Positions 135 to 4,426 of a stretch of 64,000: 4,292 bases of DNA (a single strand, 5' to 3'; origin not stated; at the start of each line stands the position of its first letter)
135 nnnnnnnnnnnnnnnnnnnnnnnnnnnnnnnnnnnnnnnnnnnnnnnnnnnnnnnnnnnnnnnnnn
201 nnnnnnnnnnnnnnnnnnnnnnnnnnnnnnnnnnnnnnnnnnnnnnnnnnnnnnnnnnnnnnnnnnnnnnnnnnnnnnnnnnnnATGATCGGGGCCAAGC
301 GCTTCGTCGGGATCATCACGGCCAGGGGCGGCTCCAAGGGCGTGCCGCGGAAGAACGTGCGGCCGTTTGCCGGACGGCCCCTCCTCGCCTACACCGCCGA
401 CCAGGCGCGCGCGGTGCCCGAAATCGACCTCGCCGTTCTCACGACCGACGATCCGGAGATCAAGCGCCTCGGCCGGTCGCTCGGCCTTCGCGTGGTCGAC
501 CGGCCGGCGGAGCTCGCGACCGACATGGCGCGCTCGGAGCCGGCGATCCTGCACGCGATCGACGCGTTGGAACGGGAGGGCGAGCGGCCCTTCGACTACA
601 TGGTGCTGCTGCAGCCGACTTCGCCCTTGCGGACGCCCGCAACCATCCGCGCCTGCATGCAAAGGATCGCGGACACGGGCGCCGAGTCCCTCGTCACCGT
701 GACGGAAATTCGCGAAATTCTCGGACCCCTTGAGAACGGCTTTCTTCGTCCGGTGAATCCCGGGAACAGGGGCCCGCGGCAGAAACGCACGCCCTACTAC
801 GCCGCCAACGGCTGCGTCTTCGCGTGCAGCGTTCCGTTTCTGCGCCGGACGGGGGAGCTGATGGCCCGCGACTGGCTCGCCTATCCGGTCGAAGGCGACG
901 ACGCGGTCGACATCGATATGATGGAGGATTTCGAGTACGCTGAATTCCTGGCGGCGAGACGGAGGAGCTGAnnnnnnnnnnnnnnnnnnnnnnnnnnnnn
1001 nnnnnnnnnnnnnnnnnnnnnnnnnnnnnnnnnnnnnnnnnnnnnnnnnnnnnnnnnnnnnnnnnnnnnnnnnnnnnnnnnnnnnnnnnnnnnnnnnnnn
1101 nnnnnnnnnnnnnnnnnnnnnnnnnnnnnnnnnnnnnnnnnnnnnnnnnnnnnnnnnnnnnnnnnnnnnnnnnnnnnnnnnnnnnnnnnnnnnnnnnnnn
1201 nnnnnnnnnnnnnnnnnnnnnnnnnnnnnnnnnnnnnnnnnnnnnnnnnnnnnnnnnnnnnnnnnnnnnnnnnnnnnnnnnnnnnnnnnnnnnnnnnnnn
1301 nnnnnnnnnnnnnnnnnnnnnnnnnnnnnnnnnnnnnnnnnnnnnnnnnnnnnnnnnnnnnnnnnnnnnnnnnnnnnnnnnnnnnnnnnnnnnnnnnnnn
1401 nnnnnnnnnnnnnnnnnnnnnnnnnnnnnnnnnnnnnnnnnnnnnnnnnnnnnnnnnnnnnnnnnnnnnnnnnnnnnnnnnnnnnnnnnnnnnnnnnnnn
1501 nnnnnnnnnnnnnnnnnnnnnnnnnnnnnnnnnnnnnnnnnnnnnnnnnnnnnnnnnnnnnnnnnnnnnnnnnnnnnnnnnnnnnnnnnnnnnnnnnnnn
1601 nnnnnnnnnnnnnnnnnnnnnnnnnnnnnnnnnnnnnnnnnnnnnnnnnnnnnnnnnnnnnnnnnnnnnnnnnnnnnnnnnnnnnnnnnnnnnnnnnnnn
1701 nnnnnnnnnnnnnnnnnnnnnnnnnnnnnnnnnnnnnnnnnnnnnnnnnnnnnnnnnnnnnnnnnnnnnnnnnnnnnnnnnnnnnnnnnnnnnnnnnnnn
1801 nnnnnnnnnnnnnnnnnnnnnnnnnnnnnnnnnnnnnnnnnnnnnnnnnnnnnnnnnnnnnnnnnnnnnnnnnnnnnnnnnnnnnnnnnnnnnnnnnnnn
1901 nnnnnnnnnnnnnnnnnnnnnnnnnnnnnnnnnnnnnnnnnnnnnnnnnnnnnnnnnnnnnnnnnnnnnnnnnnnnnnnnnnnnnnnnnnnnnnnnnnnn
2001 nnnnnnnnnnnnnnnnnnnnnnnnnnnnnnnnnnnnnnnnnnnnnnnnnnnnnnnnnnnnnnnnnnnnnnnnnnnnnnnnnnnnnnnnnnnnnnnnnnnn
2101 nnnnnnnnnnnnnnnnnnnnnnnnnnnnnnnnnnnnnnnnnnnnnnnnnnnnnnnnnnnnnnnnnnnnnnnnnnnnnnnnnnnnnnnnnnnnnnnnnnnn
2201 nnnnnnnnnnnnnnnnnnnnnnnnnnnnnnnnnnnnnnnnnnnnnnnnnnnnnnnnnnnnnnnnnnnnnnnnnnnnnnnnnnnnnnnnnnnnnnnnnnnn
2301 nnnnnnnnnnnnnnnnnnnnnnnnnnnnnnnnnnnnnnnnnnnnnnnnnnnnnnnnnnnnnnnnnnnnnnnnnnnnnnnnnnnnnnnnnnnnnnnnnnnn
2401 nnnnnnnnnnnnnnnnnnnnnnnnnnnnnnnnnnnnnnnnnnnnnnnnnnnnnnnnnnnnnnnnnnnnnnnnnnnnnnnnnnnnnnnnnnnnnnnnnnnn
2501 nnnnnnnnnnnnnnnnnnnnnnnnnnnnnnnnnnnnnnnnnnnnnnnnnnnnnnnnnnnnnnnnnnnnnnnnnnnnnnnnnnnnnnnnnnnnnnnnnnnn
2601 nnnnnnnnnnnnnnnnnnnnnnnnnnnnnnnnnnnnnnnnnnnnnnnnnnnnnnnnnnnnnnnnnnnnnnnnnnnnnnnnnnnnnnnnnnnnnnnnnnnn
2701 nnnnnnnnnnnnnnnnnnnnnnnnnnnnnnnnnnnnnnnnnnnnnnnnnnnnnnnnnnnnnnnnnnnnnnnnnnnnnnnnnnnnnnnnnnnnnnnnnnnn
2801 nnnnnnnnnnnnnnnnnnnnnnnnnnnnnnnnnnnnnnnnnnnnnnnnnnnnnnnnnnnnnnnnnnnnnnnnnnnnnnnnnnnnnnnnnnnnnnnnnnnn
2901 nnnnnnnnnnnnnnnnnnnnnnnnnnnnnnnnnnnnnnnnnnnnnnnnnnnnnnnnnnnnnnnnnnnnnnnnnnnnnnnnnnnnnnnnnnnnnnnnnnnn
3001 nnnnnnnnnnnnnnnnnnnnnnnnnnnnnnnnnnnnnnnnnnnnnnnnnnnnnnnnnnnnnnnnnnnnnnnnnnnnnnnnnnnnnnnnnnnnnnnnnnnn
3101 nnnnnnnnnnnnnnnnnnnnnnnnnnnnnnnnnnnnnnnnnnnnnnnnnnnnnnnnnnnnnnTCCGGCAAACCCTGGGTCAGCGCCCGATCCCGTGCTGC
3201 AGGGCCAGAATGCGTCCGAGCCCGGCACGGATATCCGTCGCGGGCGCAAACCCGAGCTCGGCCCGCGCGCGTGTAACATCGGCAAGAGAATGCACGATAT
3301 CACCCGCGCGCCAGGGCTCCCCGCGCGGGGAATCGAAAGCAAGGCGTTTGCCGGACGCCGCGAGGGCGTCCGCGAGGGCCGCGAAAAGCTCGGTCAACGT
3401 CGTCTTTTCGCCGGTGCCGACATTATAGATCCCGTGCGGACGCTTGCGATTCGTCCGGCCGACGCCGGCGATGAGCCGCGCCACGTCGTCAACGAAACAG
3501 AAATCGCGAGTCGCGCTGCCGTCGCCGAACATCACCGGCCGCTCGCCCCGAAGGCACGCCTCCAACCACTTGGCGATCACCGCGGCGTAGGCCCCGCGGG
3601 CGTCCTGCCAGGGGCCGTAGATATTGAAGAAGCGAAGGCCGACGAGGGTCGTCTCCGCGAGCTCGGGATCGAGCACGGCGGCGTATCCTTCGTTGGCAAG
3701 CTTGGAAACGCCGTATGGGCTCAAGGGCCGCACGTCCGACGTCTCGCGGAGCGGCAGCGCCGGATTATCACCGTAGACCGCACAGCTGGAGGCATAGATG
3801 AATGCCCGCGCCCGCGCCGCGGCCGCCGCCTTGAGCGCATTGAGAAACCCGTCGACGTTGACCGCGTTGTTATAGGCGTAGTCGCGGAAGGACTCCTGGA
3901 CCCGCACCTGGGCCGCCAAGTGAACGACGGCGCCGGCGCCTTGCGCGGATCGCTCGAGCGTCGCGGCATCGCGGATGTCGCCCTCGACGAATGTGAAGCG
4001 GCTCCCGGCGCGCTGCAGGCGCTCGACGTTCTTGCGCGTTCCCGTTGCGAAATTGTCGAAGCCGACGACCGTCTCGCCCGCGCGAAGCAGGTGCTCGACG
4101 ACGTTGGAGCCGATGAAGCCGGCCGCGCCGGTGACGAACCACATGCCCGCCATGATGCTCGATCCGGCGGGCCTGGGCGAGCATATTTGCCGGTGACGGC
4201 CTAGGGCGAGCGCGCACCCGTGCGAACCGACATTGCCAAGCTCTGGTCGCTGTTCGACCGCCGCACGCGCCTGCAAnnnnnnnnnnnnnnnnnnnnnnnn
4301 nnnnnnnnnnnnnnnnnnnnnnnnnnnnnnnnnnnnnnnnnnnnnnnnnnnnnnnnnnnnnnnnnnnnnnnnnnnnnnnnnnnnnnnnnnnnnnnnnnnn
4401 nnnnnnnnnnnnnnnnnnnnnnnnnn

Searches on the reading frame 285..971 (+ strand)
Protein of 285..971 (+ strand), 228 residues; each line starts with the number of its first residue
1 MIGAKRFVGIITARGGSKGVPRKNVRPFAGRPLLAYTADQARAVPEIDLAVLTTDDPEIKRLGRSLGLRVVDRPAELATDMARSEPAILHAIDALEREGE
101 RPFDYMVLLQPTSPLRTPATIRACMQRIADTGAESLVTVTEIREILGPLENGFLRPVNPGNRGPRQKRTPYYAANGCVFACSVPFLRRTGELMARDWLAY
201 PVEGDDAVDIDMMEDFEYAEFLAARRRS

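Call 25: search_protein_families(library=pfam, proteins=[window:285-971:+], max_evalue=0.0001)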
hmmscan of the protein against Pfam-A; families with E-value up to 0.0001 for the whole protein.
window:285-971:+ (228 aa): 2 families
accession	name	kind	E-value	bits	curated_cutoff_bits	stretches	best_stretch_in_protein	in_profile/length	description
PF02348.25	CTP_transf_3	-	4e-18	66.5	22.6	1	8-138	1-124/217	Cytidylyltransferase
PF12804.13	NTP_transf_3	-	3.9e-05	24.3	27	1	22-141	15-124/160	MobA-like NTP transferase domain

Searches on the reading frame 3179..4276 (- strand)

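Call 25: search_protein_families(library=pfam, proteins=[window:3179-4276:-], max_evalue=0.0001)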
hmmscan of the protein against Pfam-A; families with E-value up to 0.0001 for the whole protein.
window:3179-4276:- (365 aa): 9 families
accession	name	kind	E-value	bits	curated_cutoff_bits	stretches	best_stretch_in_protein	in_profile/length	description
PF01370.27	Epimerase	-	4.4e-54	183.9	20.9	1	47-287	2-240/240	NAD dependent epimerase/dehydratase family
PF16363.11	GDP_Man_Dehyd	-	2.2e-47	162.6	27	1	47-353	1-329/332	GDP-mannose 4,6 dehydratase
PF01073.25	3Beta_HSD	-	8e-20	71.4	22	1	48-266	2-222/280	3-beta hydroxysteroid dehydrogenase/isomerase family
PF04321.23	RmlD_sub_bind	-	4.4e-13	49.4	27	1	47-312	4-238/287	RmlD substrate binding domain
PF02719.21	Polysacc_synt_2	-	2.1e-11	44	20.2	1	47-303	2-245/293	Polysaccharide biosynthesis protein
PF07993.18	NAD_binding_4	-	2.1e-11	43.9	20.1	1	48-173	1-145/258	Male sterility protein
PF13460.12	NAD_binding_10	-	2e-08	34.7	27.2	1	50-173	1-107/184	NAD(P)H-binding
PF00106.31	adh_short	-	2.3e-07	30.9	26.6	1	47-114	4-71/195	short chain dehydrogenase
PF08659.16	KR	-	2.3e-05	24.8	22.6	1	44-167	1-139/180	KR domain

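Call 47: search_protein_families(library=ncbifam, proteins=[window:3179-4276:-], max_evalue=0.00001)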
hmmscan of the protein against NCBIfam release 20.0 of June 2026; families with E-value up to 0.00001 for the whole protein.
window:3179-4276:- (365 aa): 29 families (the best 25 are shown)
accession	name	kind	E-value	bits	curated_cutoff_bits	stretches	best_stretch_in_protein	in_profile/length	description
NF011728.1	PRK15181.1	equivalog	1.3e-67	228.3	760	1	45-357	17-334/348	Vi polysaccharide biosynthesis UDP-N-acetylglucosaminuronic acid C-4 epimerase TviC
TIGR01179.1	galE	equivalog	3.5e-47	160.8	262.3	1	47-348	3-312/332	UDP-glucose 4-epimerase GalE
TIGR02197.1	heptose_epim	equivalog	3.9e-41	141.2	274.6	1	48-353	3-306/316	ADP-glyceromanno-heptose 6-epimerase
TIGR04180.1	EDH_00030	hypoth_equivalog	3.9e-38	131.2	475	1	47-346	2-295/297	NAD-dependent 4,6-dehydratase LegB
NF007956.0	PRK10675.1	subfamily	1.7e-32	112.9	394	1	47-343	4-312/338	UDP-glucose 4-epimerase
TIGR01181.1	dTDP_gluc_dehyt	equivalog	3.2e-32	111.9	365.1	1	46-354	2-305/321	dTDP-glucose 4,6-dehydratase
NF008360.0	PRK11150.1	equivalog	1.1e-25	90.5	452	1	45-307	1-252/310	ADP-glyceromanno-heptose 6-epimerase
TIGR03466.1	HpnA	hypoth_equivalog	4.1e-19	68.7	367.65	1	47-183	4-133/327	hopanoid-associated sugar epimerase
NF043036.1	ErythonDh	equivalog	7.9e-17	61.4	325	1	47-196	4-157/321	D-erythronate dehydrogenase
NF007490.0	PRK10084.1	subfamily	9.5e-16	57.7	649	1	47-297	4-269/361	dTDP-glucose 4,6-dehydratase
NF042422.1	oxyalk_red_OleD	equivalog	1.1e-14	54.6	580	1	47-267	4-209/329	2-alkyl-3-oxoalkanoate reductase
NF007582.0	PRK10217.1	equivalog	1.1e-14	54.4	698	1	47-294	5-259/355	dTDP-glucose 4,6-dehydratase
NF042423.1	oxyalk_red_Shew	equivalog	1.6e-14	53.7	580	1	46-223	11-178/331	2-alkyl-3-oxoalkanoate reductase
TIGR02622.1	CDP_4_6_dhtase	equivalog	9.7e-14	51.2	278.45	1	47-196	8-162/352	CDP-glucose 4,6-dehydratase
TIGR01746.1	Thioester-redct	subfamily_domain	2.3e-13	50.1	213.35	1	47-302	3-278/371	thioester reductase domain-containing protein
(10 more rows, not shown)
